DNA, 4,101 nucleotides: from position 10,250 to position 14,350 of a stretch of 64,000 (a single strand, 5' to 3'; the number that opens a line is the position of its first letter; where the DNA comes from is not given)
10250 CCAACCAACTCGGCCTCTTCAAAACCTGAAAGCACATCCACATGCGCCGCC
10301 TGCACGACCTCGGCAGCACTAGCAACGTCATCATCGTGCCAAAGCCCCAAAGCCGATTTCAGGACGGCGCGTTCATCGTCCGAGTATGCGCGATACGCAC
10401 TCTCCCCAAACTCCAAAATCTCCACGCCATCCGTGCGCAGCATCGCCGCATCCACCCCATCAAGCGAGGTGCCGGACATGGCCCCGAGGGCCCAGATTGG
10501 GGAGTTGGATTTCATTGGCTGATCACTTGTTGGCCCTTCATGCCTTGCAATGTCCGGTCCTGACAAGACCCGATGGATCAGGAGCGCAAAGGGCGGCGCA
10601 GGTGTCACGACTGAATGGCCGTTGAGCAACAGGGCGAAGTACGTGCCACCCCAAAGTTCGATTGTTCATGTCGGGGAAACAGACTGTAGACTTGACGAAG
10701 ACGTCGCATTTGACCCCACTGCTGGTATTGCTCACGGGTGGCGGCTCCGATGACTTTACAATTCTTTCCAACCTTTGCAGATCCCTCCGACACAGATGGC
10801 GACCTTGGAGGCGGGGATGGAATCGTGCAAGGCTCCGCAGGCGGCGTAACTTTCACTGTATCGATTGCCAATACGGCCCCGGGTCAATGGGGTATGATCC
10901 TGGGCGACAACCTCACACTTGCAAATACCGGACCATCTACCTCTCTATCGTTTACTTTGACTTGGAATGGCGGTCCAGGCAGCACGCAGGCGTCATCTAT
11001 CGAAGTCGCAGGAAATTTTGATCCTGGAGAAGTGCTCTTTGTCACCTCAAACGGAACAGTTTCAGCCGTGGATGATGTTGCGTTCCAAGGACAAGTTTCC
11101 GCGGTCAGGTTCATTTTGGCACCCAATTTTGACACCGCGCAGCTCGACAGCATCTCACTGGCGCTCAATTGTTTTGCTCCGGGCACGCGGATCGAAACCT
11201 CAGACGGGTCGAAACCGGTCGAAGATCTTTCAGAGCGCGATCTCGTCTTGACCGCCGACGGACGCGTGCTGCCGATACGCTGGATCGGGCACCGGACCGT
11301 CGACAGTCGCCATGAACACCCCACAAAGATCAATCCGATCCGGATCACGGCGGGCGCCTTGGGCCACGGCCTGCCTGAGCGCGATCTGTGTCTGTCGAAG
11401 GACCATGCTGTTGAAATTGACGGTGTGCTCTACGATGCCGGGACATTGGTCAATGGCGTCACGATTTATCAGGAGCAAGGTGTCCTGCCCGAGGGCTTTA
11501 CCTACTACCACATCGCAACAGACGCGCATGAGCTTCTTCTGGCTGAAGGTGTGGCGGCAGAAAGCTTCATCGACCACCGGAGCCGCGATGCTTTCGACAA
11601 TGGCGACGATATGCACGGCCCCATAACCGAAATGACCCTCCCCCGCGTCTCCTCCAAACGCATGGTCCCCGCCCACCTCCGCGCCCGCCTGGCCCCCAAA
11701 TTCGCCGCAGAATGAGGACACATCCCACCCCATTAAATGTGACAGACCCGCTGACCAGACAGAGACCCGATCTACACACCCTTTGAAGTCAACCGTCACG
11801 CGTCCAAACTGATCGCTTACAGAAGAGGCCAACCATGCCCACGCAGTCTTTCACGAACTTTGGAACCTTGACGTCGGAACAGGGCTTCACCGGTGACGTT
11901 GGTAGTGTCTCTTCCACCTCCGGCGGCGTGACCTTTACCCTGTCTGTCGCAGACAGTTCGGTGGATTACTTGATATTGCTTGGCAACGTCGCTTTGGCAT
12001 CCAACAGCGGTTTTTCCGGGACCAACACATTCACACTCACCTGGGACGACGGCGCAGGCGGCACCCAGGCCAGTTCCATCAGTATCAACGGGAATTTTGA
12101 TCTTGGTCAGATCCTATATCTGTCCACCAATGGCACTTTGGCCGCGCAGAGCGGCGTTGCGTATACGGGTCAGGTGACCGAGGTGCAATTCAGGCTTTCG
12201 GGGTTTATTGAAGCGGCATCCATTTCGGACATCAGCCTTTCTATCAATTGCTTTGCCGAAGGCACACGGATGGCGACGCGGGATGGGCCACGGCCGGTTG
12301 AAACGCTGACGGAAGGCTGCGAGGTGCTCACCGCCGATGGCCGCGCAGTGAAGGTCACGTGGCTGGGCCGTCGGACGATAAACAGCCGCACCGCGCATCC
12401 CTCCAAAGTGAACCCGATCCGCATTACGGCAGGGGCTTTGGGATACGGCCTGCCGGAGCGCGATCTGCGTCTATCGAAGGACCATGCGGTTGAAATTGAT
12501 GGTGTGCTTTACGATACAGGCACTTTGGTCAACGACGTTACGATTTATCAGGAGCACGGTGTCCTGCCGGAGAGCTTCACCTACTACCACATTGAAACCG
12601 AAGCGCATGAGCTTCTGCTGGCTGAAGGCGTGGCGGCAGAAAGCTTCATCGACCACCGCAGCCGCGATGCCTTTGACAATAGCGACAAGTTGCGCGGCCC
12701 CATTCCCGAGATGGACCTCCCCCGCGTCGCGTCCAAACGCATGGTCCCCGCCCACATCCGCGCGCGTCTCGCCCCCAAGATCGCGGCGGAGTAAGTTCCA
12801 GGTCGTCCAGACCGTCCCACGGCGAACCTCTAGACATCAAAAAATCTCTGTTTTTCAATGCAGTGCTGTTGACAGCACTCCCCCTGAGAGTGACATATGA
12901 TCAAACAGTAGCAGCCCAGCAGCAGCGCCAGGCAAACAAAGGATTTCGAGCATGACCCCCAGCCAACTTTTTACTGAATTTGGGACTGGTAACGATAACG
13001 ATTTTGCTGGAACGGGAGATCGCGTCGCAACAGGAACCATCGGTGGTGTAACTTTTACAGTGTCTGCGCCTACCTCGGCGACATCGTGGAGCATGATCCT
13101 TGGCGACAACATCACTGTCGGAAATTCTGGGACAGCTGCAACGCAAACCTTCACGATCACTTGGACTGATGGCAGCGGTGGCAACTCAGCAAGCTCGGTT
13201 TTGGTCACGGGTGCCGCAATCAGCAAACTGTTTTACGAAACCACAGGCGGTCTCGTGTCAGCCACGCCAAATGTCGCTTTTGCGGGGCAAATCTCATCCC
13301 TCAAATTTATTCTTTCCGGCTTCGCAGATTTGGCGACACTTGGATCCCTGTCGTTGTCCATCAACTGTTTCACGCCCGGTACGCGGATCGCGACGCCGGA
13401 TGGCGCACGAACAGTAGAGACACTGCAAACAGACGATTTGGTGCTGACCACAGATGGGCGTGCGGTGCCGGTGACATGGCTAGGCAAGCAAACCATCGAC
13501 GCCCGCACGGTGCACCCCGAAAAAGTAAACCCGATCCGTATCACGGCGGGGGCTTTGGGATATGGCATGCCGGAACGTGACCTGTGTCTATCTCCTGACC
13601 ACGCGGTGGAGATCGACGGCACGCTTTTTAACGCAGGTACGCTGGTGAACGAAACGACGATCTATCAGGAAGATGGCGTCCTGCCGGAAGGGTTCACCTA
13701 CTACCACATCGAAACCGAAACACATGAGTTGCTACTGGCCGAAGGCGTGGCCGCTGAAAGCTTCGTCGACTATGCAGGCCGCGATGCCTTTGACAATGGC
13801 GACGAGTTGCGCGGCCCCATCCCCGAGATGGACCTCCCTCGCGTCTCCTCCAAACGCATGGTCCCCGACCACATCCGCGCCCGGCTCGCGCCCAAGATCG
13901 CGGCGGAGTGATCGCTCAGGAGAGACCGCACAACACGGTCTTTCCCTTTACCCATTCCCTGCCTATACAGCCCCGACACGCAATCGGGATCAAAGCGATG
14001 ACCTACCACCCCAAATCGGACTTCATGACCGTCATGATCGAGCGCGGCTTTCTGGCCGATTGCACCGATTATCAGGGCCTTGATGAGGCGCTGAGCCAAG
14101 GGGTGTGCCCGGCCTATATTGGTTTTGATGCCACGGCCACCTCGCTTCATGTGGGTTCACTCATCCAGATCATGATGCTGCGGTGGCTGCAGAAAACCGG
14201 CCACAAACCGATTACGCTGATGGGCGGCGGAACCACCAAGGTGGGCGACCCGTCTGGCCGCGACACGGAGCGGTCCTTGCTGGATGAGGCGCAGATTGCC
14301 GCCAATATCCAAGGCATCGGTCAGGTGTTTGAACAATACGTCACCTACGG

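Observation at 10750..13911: Three tandem Hint (bacterial intein-like) domain genes: variable N-module, Cys-initiated processing module, conserved tail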

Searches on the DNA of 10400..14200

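Call 73: search_rna_families(source=window, start=10400, end=14200, threshold=evalue, max_evalue=1)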
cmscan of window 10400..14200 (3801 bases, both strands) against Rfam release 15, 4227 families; matches with E-value up to 1: 0.
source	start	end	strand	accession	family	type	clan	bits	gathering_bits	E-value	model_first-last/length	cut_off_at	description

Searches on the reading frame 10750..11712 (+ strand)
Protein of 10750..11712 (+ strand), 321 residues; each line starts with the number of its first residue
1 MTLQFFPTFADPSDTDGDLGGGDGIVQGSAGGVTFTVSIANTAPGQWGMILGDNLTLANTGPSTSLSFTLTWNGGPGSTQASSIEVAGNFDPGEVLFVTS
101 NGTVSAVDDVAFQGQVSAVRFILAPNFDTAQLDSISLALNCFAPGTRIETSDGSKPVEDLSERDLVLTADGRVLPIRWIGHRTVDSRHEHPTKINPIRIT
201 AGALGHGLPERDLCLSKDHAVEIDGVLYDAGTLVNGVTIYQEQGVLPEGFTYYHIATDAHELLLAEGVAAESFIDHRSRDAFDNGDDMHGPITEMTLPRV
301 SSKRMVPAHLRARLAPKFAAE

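Call 3: search_protein_families(library=pfam, proteins=[window:10750-11712:+], max_evalue=1)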
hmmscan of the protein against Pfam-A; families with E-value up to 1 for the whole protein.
window:10750-11712:+ (321 aa): 1 family
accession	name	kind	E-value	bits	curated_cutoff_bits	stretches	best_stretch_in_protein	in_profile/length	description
PF13403.11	Hint_2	-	9.5e-40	136.8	28.4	1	141-275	2-145/147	Hint domain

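Call 4: search_protein_families(library=ncbifam, proteins=[window:10750-11712:+], max_evalue=1)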
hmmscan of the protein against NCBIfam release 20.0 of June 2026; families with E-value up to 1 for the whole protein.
window:10750-11712:+ (321 aa): 0 families

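Call 14: find_related_loci(query=A1, collection=genome_contigs, flank=10000)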
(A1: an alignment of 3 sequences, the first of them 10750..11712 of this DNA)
Query A1 (321 aa) in genome_contigs; peptide patterns used: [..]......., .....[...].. (x = any residue, [..] = any of these).
175 stretches matched a pattern; 4 encode a relative of the query (tblastn E <= 1e-3); 4 distinct loci.
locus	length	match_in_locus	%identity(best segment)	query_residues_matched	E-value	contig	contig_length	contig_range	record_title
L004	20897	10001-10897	41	15-319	2e-60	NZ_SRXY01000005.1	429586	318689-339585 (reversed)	Pacificoceanicola onchidii strain XY-301 Scaffold5, whole genome shotgun sequence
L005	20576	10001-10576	48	132-321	2e-53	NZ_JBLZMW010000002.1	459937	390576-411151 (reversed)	Primorskyibacter sp. 2E107 NODE_2_length_459937_cov_181.855671, whole genome shotgun sequence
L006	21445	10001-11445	42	56-320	5e-57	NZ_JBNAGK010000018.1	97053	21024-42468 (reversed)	Tropicibacter sp. S64 Scaffold18, whole genome shotgun sequence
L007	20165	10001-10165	55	208-262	7e-12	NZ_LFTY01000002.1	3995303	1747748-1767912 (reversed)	Candidatus Rhodobacter oscarellae isolate IGS scaffold2, whole genome shotgun sequence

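Call 56: search_protein_families(library=phrogs, proteins=[window:10750-11712:+], max_evalue=0.01)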
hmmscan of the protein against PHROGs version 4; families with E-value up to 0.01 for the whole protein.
window:10750-11712:+ (321 aa): 0 families

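Call 57: search_protein_families(library=padloc, proteins=[window:10750-11712:+], max_evalue=0.01)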
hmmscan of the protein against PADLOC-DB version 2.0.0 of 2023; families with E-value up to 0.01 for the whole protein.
window:10750-11712:+ (321 aa): 0 families

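Call 91: search_protein_families(library=pfam, proteins=[L004:6773-7372:+, L004:7616-8161:+, L004:8686-9222:+, L004:11413-13311:+, L004:13301-15562:+], max_evalue=0.001)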
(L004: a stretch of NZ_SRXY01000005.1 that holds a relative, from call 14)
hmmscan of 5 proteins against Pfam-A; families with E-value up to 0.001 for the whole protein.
L004:6773-7372:+ (200 aa): 1 family
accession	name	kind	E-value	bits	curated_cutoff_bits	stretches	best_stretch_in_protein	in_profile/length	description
PF07484.17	Collar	-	3.6e-23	81.7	24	1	31-87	1-57/57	Phage Tail Collar Domain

L004:7616-8161:+ (182 aa): 2 families
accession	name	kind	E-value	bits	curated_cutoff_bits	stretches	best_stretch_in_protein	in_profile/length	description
PF07484.17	Collar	-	1.6e-27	95.6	24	1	11-67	1-57/57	Phage Tail Collar Domain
PF21939.1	Gp10_C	-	0.00031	22.1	27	1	53-169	35-134/139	Baseplate structural protein Gp10, C-terminal domain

L004:8686-9222:+ (179 aa): 4 families
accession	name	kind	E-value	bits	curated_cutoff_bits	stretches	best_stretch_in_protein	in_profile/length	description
PF00583.31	Acetyltransf_1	-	4e-12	46.9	20.7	1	65-156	17-116/116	Acetyltransferase (GNAT) family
PF13508.13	Acetyltransf_7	-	4.5e-10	40.2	27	1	78-157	3-83/84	Acetyltransferase (GNAT) domain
PF13673.13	Acetyltransf_10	-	1.2e-09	38.7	23.6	1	56-162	10-113/128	Acetyltransferase (GNAT) domain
PF13302.13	Acetyltransf_3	-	6e-07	30.7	25.4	1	23-157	4-138/138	Acetyltransferase (GNAT) domain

L004:11413-13311:+ (633 aa): 21 families
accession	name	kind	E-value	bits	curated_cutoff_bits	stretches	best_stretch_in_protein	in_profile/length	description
PF13469.12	Sulfotransfer_3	-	1.1e-42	147.1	27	1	381-569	1-216/216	Sulfotransferase family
PF07719.23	TPR_2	-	1.5e-25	87.6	27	1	108-135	6-33/34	Tetratricopeptide repeat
PF13432.12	TPR_16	-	1.1e-22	80.5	32.7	2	75-137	3-65/65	Tetratricopeptide repeat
PF13181.12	TPR_8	-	1.2e-22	78.5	25.7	0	106-135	4-33/34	Tetratricopeptide repeat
PF00515.34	TPR_1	-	3.4e-22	77.7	27.8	0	108-135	6-33/34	Tetratricopeptide repeat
PF14559.12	TPR_19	-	1.2e-21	77.2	25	3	79-140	1-62/68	Tetratricopeptide repeat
PF13428.12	TPR_14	-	1.2e-18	66.1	23.5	0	108-145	6-43/44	Tetratricopeptide repeat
PF13414.12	TPR_11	-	2.6e-18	65.8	26.8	1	113-148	4-39/42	TPR repeat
PF13431.12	TPR_17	-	1.4e-16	59.7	24.4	0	196-225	4-33/34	Tetratricopeptide repeat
PF00685.33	Sulfotransfer_1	-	3.2e-16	59.9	22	1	382-588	4-199/255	Sulfotransferase domain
PF13424.12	TPR_12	-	3.9e-13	49.8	30.1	1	70-134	4-76/77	Tetratricopeptide repeat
PF13176.12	TPR_7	-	3.4e-12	45.9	27.9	0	173-204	1-34/36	Tetratricopeptide repeat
PF23914.1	TPR_CcmH_CycH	-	1.3e-11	45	42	1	143-225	56-141/158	Cytochrome c-type biogenesis protein H TPR domain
PF13374.12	TPR_10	-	2.2e-10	40.6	27.5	0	104-132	3-31/42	Tetratricopeptide repeat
PF12895.13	ANAPC3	-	5.6e-09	36.6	27.2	1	154-228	6-79/82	Anaphase-promoting complex, cyclosome, subunit 3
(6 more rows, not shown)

L004:13301-15562:+ (754 aa): 5 families
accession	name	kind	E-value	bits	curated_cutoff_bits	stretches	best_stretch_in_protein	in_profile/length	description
PF13432.12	TPR_16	-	1.1e-10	42.1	32.7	1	331-392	2-63/65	Tetratricopeptide repeat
PF14559.12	TPR_19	-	1.4e-09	38.5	25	1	59-106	4-51/68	Tetratricopeptide repeat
PF04488.21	Gly_transf_sug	-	2.1e-07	32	23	1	557-619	18-83/93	Glycosyltransferase sugar-binding region containing DXD motif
PF13428.12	TPR_14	-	3.6e-06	27.6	23.5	0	47-89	2-44/44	Tetratricopeptide repeat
PF05704.18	Caps_synth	-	2e-05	24.6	24.5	1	590-611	111-132/278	Capsular polysaccharide synthesis protein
